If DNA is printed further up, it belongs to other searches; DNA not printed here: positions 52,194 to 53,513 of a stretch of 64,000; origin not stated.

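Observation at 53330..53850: Palindrome-rich 400-bp insert in front of rmlB, flanked by a duplicated copy of the rmlB start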

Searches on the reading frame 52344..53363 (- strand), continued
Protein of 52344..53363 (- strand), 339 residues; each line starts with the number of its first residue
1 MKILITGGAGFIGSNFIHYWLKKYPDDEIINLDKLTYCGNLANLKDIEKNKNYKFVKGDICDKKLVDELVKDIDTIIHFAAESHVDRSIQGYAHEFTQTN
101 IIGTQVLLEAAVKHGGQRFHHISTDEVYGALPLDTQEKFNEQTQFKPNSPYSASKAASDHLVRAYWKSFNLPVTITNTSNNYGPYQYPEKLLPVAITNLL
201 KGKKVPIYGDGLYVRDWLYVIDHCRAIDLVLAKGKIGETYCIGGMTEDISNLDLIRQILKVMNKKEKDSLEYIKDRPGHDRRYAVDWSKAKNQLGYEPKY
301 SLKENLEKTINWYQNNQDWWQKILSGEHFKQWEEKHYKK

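Call 21: find_homologous_proteins(query=window:52344-53363:-, max_evalue=1e-100)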
Query window:52344-53363:- (339 aa): 6346 proteins with E <= 1e-100 among 8000 candidates; the best 120 are listed.
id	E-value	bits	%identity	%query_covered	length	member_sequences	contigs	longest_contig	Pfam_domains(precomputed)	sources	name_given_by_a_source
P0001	4.6e-233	791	100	100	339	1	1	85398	PF04321.24,PF16363.12,PF02719.22,PF01073.26,PF07993.19,PF13460.13,PF01370.28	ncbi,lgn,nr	ncbi:MAG: dTDP-glucose 4,6-dehydratase [Patescibacteria group bacterium]|nr:dTDP-glucose 4,6-dehydra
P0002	7.6e-182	622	77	100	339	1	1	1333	PF04321.24,PF16363.12,PF02719.22,PF01073.26,PF07993.19,PF13460.13,PF01370.28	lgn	-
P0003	3.0e-177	607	73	100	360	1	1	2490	PF04321.24,PF16363.12,PF02719.22,PF01073.26,PF07993.19,PF01370.28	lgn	-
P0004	7.0e-177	606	74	100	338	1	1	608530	PF04321.24,PF16363.12,PF02719.22,PF01073.26,PF07993.19,PF13460.13,PF01370.28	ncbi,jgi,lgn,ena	ncbi:MAG: dTDP-glucose 4,6-dehydratase [Patescibacteria group bacterium]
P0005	2.2e-165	568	71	100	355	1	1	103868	PF04321.24,PF16363.12,PF02719.22,PF01073.26,PF07993.19,PF01370.28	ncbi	ncbi:MAG: dTDP-glucose 4,6-dehydratase [Patescibacteria group bacterium]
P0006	1.3e-164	565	70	98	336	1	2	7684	PF04321.24,PF16363.12,PF02719.22,PF01073.26,PF07993.19,PF13460.13,PF01370.28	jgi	jgi:dTDP-glucose 4,6-dehydratase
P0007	4.1e-164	564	71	100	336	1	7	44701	PF04321.24,PF16363.12,PF02719.22,PF01073.26,PF07993.19,PF13460.13,PF01370.28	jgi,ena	-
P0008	4.9e-164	564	70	96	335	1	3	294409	PF04321.24,PF16363.12,PF02719.22,PF01073.26,PF07993.19,PF13460.13,PF01370.28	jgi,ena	-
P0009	2.8e-163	561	71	100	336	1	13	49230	PF04321.24,PF16363.12,PF02719.22,PF01073.26,PF07993.19,PF13460.13,PF01370.28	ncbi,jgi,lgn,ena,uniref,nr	ncbi:MAG: dTDP-glucose 4,6-dehydratase [Candidatus Kerfeldbacteria bacterium CG08_land_8_20_14_0_20_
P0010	4.7e-163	560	70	100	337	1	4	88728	PF04321.24,PF16363.12,PF02719.22,PF01073.26,PF07993.19,PF13460.13,PF01370.28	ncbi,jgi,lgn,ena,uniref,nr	ncbi:MAG: dTDP-glucose 4,6-dehydratase [Candidatus Kerfeldbacteria bacterium CG_4_10_14_0_8_um_filte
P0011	1.1e-162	559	70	100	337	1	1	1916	PF04321.24,PF16363.12,PF02719.22,PF01073.26,PF07993.19,PF13460.13,PF01370.28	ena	-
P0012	1.2e-162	559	72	95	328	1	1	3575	PF04321.24,PF16363.12,PF02719.22,PF01073.26,PF07993.19,PF13460.13,PF01370.28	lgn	-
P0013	3.4e-162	557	70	100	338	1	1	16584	PF04321.24,PF16363.12,PF02719.22,PF01073.26,PF07993.19,PF13460.13,PF01370.28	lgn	-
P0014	1.2e-161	556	69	100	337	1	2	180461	PF04321.24,PF16363.12,PF02719.22,PF01073.26,PF07993.19,PF13460.13,PF01370.28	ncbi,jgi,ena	ncbi:MAG: dTDP-glucose 4,6-dehydratase [Patescibacteria group bacterium]|jgi:dTDP-glucose 4,6-dehydr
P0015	2.2e-161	555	69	99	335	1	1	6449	PF04321.24,PF16363.12,PF02719.22,PF01073.26,PF07993.19,PF13460.13,PF00106.32,PF01370.28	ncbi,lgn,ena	-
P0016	3.2e-161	554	69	96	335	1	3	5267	PF04321.24,PF16363.12,PF02719.22,PF01073.26,PF07993.19,PF13460.13,PF01370.28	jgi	-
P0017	3.5e-161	554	71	95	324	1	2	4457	PF04321.24,PF16363.12,PF02719.22,PF01073.26,PF07993.19,PF13460.13,PF01370.28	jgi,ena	-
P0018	4.6e-161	554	70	100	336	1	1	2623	PF04321.24,PF16363.12,PF02719.22,PF01073.26,PF07993.19,PF13460.13,PF01370.28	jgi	-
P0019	5.8e-161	553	68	100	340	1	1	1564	PF04321.24,PF16363.12,PF02719.22,PF01073.26,PF07993.19,PF13460.13,PF01370.28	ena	-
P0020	6.0e-161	553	71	96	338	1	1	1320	PF04321.24,PF16363.12,PF02719.22,PF01073.26,PF07993.19,PF13460.13,PF01370.28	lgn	-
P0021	7.4e-161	553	69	100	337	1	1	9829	PF04321.24,PF16363.12,PF02719.22,PF01073.26,PF07993.19,PF13460.13,PF01370.28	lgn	-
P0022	8.2e-161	553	69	97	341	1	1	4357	PF04321.24,PF16363.12,PF02719.22,PF01073.26,PF07993.19,PF13460.13,PF01370.28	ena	-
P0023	8.2e-161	553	71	95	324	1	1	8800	PF04321.24,PF16363.12,PF02719.22,PF01073.26,PF07993.19,PF13460.13,PF01370.28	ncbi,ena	-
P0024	1.1e-160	553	67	100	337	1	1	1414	PF04321.24,PF16363.12,PF02719.22,PF05368.20,PF01073.26,PF07993.19,PF13460.13,PF01370.28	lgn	-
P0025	1.5e-160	552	66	100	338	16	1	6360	PF04321.24,PF16363.12,PF02719.22,PF01073.26,PF07993.19,PF13460.13,PF01370.28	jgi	-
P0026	1.6e-160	552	69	96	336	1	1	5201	PF04321.24,PF16363.12,PF02719.22,PF01073.26,PF07993.19,PF13460.13,PF01370.28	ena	-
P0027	2.2e-160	552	71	96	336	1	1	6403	PF04321.24,PF16363.12,PF02719.22,PF01073.26,PF07993.19,PF13460.13,PF01370.28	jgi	-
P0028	2.4e-160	551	71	100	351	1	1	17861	PF04321.24,PF16363.12,PF02719.22,PF01073.26,PF07993.19,PF01370.28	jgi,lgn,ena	-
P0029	2.4e-160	551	68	100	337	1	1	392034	PF04321.24,PF16363.12,PF02719.22,PF01073.26,PF07993.19,PF13460.13,PF01370.28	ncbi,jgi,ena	ncbi:MAG: dTDP-glucose 4,6-dehydratase [Patescibacteria group bacterium]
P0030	2.5e-160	551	68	100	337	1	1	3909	PF04321.24,PF16363.12,PF02719.22,PF01073.26,PF07993.19,PF13460.13,PF01370.28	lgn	-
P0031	2.9e-160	551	70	96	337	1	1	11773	PF04321.24,PF16363.12,PF02719.22,PF01073.26,PF07993.19,PF13460.13,PF01370.28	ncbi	-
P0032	3.8e-160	551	70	98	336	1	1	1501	PF04321.24,PF16363.12,PF02719.22,PF05368.20,PF01073.26,PF07993.19,PF13460.13,PF01370.28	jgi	jgi:dTDP-glucose 4,6-dehydratase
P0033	4.2e-160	551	69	95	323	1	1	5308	PF04321.24,PF16363.12,PF02719.22,PF01073.26,PF07993.19,PF13460.13,PF01370.28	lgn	-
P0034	5.5e-160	550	69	96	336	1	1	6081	PF04321.24,PF16363.12,PF02719.22,PF01073.26,PF07993.19,PF13460.13,PF01370.28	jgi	jgi:dTDP-glucose 4,6-dehydratase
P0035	8.0e-160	550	69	99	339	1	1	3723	PF04321.24,PF16363.12,PF02719.22,PF01073.26,PF07993.19,PF13460.13,PF01370.28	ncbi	-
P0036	8.6e-160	550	69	99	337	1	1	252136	PF04321.24,PF16363.12,PF02719.22,PF01073.26,PF07993.19,PF13460.13,PF01370.28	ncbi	-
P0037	1.3e-159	549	68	99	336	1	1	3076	PF04321.24,PF16363.12,PF02719.22,PF01073.26,PF07993.19,PF13460.13,PF01370.28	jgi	jgi:dTDP-glucose 4,6-dehydratase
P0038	1.3e-159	549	71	99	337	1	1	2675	PF04321.24,PF16363.12,PF02719.22,PF01073.26,PF07993.19,PF01370.28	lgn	-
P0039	1.4e-159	549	66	100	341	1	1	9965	PF04321.24,PF16363.12,PF02719.22,PF01073.26,PF07993.19,PF13460.13,PF01370.28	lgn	-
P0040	1.7e-159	549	68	100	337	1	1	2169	PF04321.24,PF16363.12,PF02719.22,PF01073.26,PF07993.19,PF13460.13,PF01370.28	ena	-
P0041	1.7e-159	549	67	100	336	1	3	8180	PF04321.24,PF16363.12,PF02719.22,PF01073.26,PF07993.19,PF13460.13,PF01370.28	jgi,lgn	-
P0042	2.2e-159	548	70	98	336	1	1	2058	PF04321.24,PF16363.12,PF02719.22,PF05368.20,PF01073.26,PF07993.19,PF13460.13,PF01370.28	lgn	-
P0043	2.6e-159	548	66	100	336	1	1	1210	PF04321.24,PF16363.12,PF02719.22,PF01073.26,PF07993.19,PF13460.13,PF01370.28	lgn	-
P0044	3.4e-159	548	70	100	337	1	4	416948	PF04321.24,PF16363.12,PF02719.22,PF01073.26,PF07993.19,PF13460.13,PF01370.28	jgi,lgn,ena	jgi:dTDP-glucose 4,6-dehydratase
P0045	3.7e-159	547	68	99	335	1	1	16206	PF04321.24,PF16363.12,PF02719.22,PF01073.26,PF07993.19,PF01370.28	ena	-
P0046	5.0e-159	547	69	96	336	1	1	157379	PF04321.24,PF16363.12,PF02719.22,PF01073.26,PF07993.19,PF13460.13,PF01370.28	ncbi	ncbi:dTDP-glucose 4,6-dehydratase [Patescibacteria group bacterium]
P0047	5.2e-159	547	69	96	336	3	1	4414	PF04321.24,PF16363.12,PF02719.22,PF01073.26,PF07993.19,PF13460.13,PF01370.28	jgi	jgi:dTDP-glucose 4,6-dehydratase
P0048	5.9e-159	547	66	99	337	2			PF04321.24,PF16363.12,PF02719.22,PF01073.26,PF07993.19,PF13460.13,PF01370.28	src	-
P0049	6.4e-159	547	69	98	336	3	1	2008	PF04321.24,PF16363.12,PF02719.22,PF05368.20,PF01073.26,PF07993.19,PF13460.13,PF01370.28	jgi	-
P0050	6.6e-159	547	65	100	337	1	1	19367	PF04321.24,PF16363.12,PF02719.22,PF01073.26,PF07993.19,PF13460.13,PF01370.28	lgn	-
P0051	7.3e-159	546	67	100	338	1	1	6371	PF04321.24,PF16363.12,PF02719.22,PF01073.26,PF07993.19,PF13460.13,PF01370.28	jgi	-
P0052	7.4e-159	546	70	96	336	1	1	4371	PF04321.24,PF16363.12,PF02719.22,PF01073.26,PF07993.19,PF13460.13,PF01370.28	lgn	-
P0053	8.1e-159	546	68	99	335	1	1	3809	PF04321.24,PF16363.12,PF02719.22,PF01073.26,PF07993.19,PF01370.28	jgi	-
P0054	8.3e-159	546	67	100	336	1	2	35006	PF04321.24,PF16363.12,PF02719.22,PF01073.26,PF07993.19,PF13460.13,PF01370.28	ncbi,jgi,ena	ncbi:MAG: dTDP-glucose 4,6-dehydratase [Patescibacteria group bacterium]|jgi:dTDP-glucose 4,6-dehydr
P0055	8.6e-159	546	71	96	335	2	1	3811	PF04321.24,PF16363.12,PF02719.22,PF01073.26,PF07993.19,PF13460.13,PF01370.28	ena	-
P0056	9.0e-159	546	69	95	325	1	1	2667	PF04321.24,PF16363.12,PF02719.22,PF01073.26,PF07993.19,PF13460.13,PF01370.28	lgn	-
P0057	9.5e-159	546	66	99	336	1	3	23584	PF04321.24,PF16363.12,PF02719.22,PF01073.26,PF07993.19,PF13460.13,PF01370.28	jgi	-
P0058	1.6e-158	545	69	100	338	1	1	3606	PF04321.24,PF16363.12,PF02719.22,PF01073.26,PF07993.19,PF13460.13,PF01370.28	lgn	-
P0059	1.6e-158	545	67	99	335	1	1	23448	PF04321.24,PF16363.12,PF02719.22,PF01073.26,PF07993.19,PF13460.13,PF01370.28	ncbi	-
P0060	1.9e-158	545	67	99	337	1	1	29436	PF04321.24,PF16363.12,PF02719.22,PF01073.26,PF07993.19,PF13460.13,PF01370.28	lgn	-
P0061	2.0e-158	545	65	100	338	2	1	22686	PF04321.24,PF16363.12,PF02719.22,PF01073.26,PF07993.19,PF13460.13,PF01370.28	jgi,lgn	jgi:dTDP-glucose 4,6-dehydratase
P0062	2.1e-158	545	69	96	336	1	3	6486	PF04321.24,PF16363.12,PF02719.22,PF01073.26,PF07993.19,PF13460.13,PF01370.28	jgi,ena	-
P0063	2.2e-158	545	69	100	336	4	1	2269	PF04321.24,PF16363.12,PF02719.22,PF01073.26,PF07993.19,PF13460.13,PF01370.28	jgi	-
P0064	2.2e-158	545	67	99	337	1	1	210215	PF04321.24,PF16363.12,PF02719.22,PF01073.26,PF07993.19,PF13460.13,PF01370.28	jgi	-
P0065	2.3e-158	545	68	99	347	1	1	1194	PF04321.24,PF16363.12,PF02719.22,PF01073.26,PF07993.19,PF13460.13,PF01370.28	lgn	-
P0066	2.6e-158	545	68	100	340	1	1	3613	PF04321.24,PF16363.12,PF02719.22,PF01073.26,PF07993.19,PF01370.28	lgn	-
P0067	2.7e-158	545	67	99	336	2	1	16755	PF04321.24,PF16363.12,PF02719.22,PF01073.26,PF07993.19,PF13460.13,PF01370.28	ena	-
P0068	2.8e-158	545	69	100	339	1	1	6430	PF04321.24,PF16363.12,PF02719.22,PF01073.26,PF07993.19,PF01370.28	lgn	-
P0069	2.9e-158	545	66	100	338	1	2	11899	PF04321.24,PF16363.12,PF02719.22,PF01073.26,PF07993.19,PF13460.13,PF01370.28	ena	-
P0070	3.1e-158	544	68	100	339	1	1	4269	PF04321.24,PF16363.12,PF02719.22,PF01073.26,PF07993.19,PF01370.28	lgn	-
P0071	3.3e-158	544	68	100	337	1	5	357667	PF04321.24,PF16363.12,PF02719.22,PF01073.26,PF07993.19,PF13460.13,PF01370.28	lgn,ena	-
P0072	4.5e-158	544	66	100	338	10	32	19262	PF04321.24,PF16363.12,PF02719.22,PF01073.26,PF07993.19,PF13460.13,PF01370.28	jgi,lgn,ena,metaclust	metaclust:\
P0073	5.4e-158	544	69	97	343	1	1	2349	PF04321.24,PF16363.12,PF02719.22,PF01073.26,PF07993.19,PF13460.13,PF01370.28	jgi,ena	-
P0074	5.9e-158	544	69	99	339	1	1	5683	PF04321.24,PF16363.12,PF02719.22,PF01073.26,PF07993.19,PF01370.28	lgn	-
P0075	6.3e-158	543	68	100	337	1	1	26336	PF04321.24,PF16363.12,PF02719.22,PF01073.26,PF07993.19,PF13460.13,PF01370.28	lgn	-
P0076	7.3e-158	543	69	95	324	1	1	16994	PF04321.24,PF16363.12,PF02719.22,PF01073.26,PF07993.19,PF13460.13,PF01370.28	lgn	-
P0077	9.1e-158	543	67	99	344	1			PF04321.24,PF16363.12,PF02719.22,PF01073.26,PF07993.19,PF13460.13,PF01370.28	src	-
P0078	1.0e-157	543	67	99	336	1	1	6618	PF04321.24,PF16363.12,PF02719.22,PF01073.26,PF07993.19,PF13460.13,PF01370.28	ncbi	-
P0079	1.1e-157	543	67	100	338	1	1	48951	PF04321.24,PF16363.12,PF02719.22,PF01073.26,PF07993.19,PF13460.13,PF01370.28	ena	-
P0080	1.1e-157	543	67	99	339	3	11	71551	PF04321.24,PF16363.12,PF02719.22,PF01073.26,PF07993.19,PF13460.13,PF01370.28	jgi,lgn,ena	-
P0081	1.1e-157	543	68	99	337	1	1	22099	PF04321.24,PF16363.12,PF02719.22,PF01073.26,PF07993.19,PF13460.13,PF01370.28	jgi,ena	-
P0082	1.3e-157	542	67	99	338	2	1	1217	PF04321.24,PF16363.12,PF02719.22,PF01073.26,PF07993.19,PF13460.13,PF01370.28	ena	-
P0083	1.5e-157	542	70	100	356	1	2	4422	PF04321.24,PF16363.12,PF02719.22,PF01073.26,PF07993.19,PF01370.28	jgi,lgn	jgi:dTDP-glucose 4,6-dehydratase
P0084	1.6e-157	542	67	100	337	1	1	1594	PF04321.24,PF16363.12,PF02719.22,PF01073.26,PF07993.19,PF13460.13,PF01370.28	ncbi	-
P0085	1.6e-157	542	66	100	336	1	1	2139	PF04321.24,PF16363.12,PF02719.22,PF01073.26,PF07993.19,PF13460.13,PF01370.28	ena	-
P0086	1.9e-157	542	68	100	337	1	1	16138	PF04321.24,PF16363.12,PF02719.22,PF01073.26,PF07993.19,PF01370.28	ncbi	-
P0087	1.9e-157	542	68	100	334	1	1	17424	PF04321.24,PF16363.12,PF02719.22,PF01073.26,PF07993.19,PF13460.13,PF01370.28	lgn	-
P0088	2.1e-157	542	68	95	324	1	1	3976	PF04321.24,PF16363.12,PF02719.22,PF01073.26,PF07993.19,PF13460.13,PF01370.28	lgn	-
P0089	2.4e-157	542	69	99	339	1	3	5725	PF04321.24,PF16363.12,PF02719.22,PF01073.26,PF07993.19,PF01370.28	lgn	-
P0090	2.5e-157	541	68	97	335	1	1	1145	PF04321.24,PF16363.12,PF02719.22,PF01073.26,PF07993.19,PF13460.13,PF01370.28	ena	-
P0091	2.7e-157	541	66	100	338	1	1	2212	PF04321.24,PF16363.12,PF02719.22,PF01073.26,PF07993.19,PF13460.13,PF01370.28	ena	-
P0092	3.2e-157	541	66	99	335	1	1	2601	PF04321.24,PF16363.12,PF02719.22,PF01073.26,PF07993.19,PF01370.28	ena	-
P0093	3.9e-157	541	66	100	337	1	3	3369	PF04321.24,PF16363.12,PF02719.22,PF01073.26,PF07993.19,PF13460.13,PF01370.28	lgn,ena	-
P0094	4.5e-157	541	67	99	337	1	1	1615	PF04321.24,PF16363.12,PF02719.22,PF01073.26,PF07993.19,PF13460.13,PF01370.28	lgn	-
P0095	4.9e-157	540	69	100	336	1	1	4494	PF04321.24,PF16363.12,PF02719.22,PF01073.26,PF07993.19,PF01370.28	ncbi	ncbi:MAG: dTDP-glucose 4,6-dehydratase [Candidatus Microgenomates bacterium]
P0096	5.2e-157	540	70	95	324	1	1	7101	PF04321.24,PF16363.12,PF02719.22,PF01073.26,PF07993.19,PF13460.13,PF01370.28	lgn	-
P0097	5.2e-157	540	69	100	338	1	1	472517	PF04321.24,PF16363.12,PF02719.22,PF01073.26,PF07993.19,PF13460.13,PF01370.28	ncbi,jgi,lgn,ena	ncbi:MAG: dTDP-glucose 4,6-dehydratase [Patescibacteria group bacterium]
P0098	5.4e-157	540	69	96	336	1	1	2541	PF04321.24,PF16363.12,PF02719.22,PF01073.26,PF07993.19,PF13460.13,PF01370.28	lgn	-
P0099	6.8e-157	540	67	100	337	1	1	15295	PF04321.24,PF16363.12,PF02719.22,PF01073.26,PF07993.19,PF01370.28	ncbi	-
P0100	7.2e-157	540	66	99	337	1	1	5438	PF04321.24,PF16363.12,PF02719.22,PF01073.26,PF07993.19,PF13460.13,PF01370.28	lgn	-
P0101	7.2e-157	540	69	98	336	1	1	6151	PF04321.24,PF16363.12,PF02719.22,PF05368.20,PF01073.26,PF07993.19,PF13460.13,PF01370.28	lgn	-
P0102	7.3e-157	540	69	95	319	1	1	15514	PF04321.24,PF16363.12,PF02719.22,PF01073.26,PF07993.19,PF13460.13,PF01370.28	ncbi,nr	ncbi:MAG TPA: dTDP-glucose 4,6-dehydratase [bacterium]|nr:dTDP-glucose 4,6-dehydratase [bacterium]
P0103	7.4e-157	540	69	95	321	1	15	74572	PF04321.24,PF16363.12,PF02719.22,PF01073.26,PF07993.19,PF13460.13,PF01370.28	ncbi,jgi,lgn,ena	-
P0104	7.4e-157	540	68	95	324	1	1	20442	PF04321.24,PF16363.12,PF02719.22,PF01073.26,PF07993.19,PF13460.13,PF01370.28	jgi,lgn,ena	-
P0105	7.6e-157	540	67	98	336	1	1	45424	PF04321.24,PF16363.12,PF02719.22,PF01073.26,PF07993.19,PF13460.13,PF01370.28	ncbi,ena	-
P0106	7.8e-157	540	67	99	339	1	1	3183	PF04321.24,PF16363.12,PF02719.22,PF01073.26,PF07993.19,PF13460.13,PF01370.28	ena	-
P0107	9.4e-157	540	67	100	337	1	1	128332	PF04321.24,PF16363.12,PF02719.22,PF01073.26,PF07993.19,PF01370.28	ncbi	-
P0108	9.9e-157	539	67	100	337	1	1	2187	PF04321.24,PF16363.12,PF02719.22,PF01073.26,PF07993.19,PF13460.13,PF01370.28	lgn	-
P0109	1.0e-156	539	66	100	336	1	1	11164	PF04321.24,PF16363.12,PF02719.22,PF01073.26,PF07993.19,PF13460.13,PF01370.28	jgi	-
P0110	1.0e-156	539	67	95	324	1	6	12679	PF04321.24,PF16363.12,PF02719.22,PF01073.26,PF07993.19,PF13460.13,PF01370.28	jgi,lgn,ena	-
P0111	1.1e-156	539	68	100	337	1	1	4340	PF04321.24,PF16363.12,PF02719.22,PF01073.26,PF07993.19,PF13460.13,PF01370.28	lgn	-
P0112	1.1e-156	539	66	99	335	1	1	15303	PF04321.24,PF16363.12,PF02719.22,PF01073.26,PF07993.19,PF13460.13,PF01370.28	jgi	jgi:dTDP-glucose 4,6-dehydratase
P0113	1.1e-156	539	66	100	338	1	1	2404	PF04321.24,PF16363.12,PF02719.22,PF01073.26,PF07993.19,PF13460.13,PF01370.28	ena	-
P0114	1.1e-156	539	68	99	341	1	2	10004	PF04321.24,PF16363.12,PF02719.22,PF01073.26,PF07993.19,PF01370.28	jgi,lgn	jgi:dTDP-glucose 4,6-dehydratase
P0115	1.1e-156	539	67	100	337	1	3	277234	PF04321.24,PF16363.12,PF02719.22,PF01073.26,PF07993.19,PF13460.13,PF01370.28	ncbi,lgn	-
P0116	1.3e-156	539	66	99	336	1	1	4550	PF04321.24,PF16363.12,PF02719.22,PF01073.26,PF07993.19,PF13460.13,PF01370.28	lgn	-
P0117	1.3e-156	539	67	100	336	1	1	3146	PF04321.24,PF16363.12,PF02719.22,PF01073.26,PF07993.19,PF13460.13,PF01370.28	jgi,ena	-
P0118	1.3e-156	539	66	97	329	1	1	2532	PF04321.24,PF16363.12,PF02719.22,PF01073.26,PF07993.19,PF13460.13,PF01370.28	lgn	-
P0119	1.4e-156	539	67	95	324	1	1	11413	PF04321.24,PF16363.12,PF02719.22,PF01073.26,PF07993.19,PF13460.13,PF01370.28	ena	-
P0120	1.4e-156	539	67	95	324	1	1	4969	PF04321.24,PF16363.12,PF02719.22,PF01073.26,PF07993.19,PF13460.13,PF01370.28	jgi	-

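Call 22: find_encoding_contigs(protein=P0004, flank=5000, max_places=3)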
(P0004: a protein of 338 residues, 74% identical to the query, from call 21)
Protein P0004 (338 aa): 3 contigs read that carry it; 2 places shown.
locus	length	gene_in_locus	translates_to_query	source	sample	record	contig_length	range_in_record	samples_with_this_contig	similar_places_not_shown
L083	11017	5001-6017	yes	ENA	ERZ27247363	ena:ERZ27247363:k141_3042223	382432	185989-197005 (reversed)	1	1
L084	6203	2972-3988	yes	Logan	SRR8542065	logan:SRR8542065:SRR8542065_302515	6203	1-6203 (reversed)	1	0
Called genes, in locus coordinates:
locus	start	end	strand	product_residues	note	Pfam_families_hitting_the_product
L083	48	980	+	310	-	PF00294:PfkB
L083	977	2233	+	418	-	PF05221:AdoHcyase, PF02826:2-Hacid_dh_C, PF00670:AdoHcyase_NAD, PF07991:KARI_N (weak)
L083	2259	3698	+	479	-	PF03062:MBOAT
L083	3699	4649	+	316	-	PF07611:DUF1574 (faint), PF04914:DltD (weak)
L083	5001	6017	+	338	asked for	PF01073:3Beta_HSD, PF01370:Epimerase, PF02719:Polysacc_synt_2, PF04321:RmlD_sub_bind, PF07993:NAD_binding_4, PF13460:NAD_binding_10 (weak), PF16363:GDP_Man_Dehyd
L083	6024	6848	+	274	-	PF01370:Epimerase, PF04321:RmlD_sub_bind, PF16363:GDP_Man_Dehyd, PF02719:Polysacc_synt_2 (weak), PF07993:NAD_binding_4 (weak)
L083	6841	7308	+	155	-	PF00293:NUDIX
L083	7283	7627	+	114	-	-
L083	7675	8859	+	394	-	PF00155:Aminotran_1_2, PF00464:SHMT (weak)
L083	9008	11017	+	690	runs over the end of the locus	PF05548:Peptidase_M11, PF10633:NPCBM_assoc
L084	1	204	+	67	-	?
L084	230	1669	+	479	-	PF03062:MBOAT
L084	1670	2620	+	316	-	PF07611:DUF1574 (faint), PF04914:DltD (weak)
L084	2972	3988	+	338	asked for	PF01073:3Beta_HSD, PF01370:Epimerase, PF02719:Polysacc_synt_2, PF04321:RmlD_sub_bind, PF07993:NAD_binding_4, PF13460:NAD_binding_10 (weak), PF16363:GDP_Man_Dehyd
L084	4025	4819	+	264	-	PF01370:Epimerase, PF04321:RmlD_sub_bind, PF16363:GDP_Man_Dehyd, PF02719:Polysacc_synt_2 (weak), PF07993:NAD_binding_4 (weak)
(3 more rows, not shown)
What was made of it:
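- The region between ahcY and rmlB holds extra genes in L083 (call 22).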

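Call 23: find_encoding_contigs(protein=P0002, flank=5000, max_places=3)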
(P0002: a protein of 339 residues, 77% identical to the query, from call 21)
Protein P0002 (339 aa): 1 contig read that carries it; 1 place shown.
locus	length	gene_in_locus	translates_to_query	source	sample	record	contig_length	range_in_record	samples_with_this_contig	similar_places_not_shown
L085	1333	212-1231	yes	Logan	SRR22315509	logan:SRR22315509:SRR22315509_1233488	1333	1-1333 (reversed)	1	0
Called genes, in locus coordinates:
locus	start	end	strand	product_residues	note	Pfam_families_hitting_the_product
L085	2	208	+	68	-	?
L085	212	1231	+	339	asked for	PF01073:3Beta_HSD, PF01370:Epimerase, PF02719:Polysacc_synt_2, PF04321:RmlD_sub_bind, PF07993:NAD_binding_4, PF13460:NAD_binding_10 (weak), PF16363:GDP_Man_Dehyd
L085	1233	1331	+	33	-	?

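Call 24: find_encoding_contigs(protein=P0003, flank=5000, max_places=3)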
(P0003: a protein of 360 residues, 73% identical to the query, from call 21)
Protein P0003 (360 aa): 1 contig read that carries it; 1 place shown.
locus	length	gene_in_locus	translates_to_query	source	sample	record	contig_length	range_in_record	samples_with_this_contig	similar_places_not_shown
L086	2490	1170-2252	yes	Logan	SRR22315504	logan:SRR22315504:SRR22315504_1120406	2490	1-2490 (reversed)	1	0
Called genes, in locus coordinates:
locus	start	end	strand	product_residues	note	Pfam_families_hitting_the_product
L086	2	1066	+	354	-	?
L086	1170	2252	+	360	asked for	PF01073:3Beta_HSD (weak), PF01370:Epimerase, PF02719:Polysacc_synt_2, PF04321:RmlD_sub_bind (faint), PF16363:GDP_Man_Dehyd, PF01370:Epimerase, PF07993:NAD_binding_4 (weak), PF16363:GDP_Man_Dehyd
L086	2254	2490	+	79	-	?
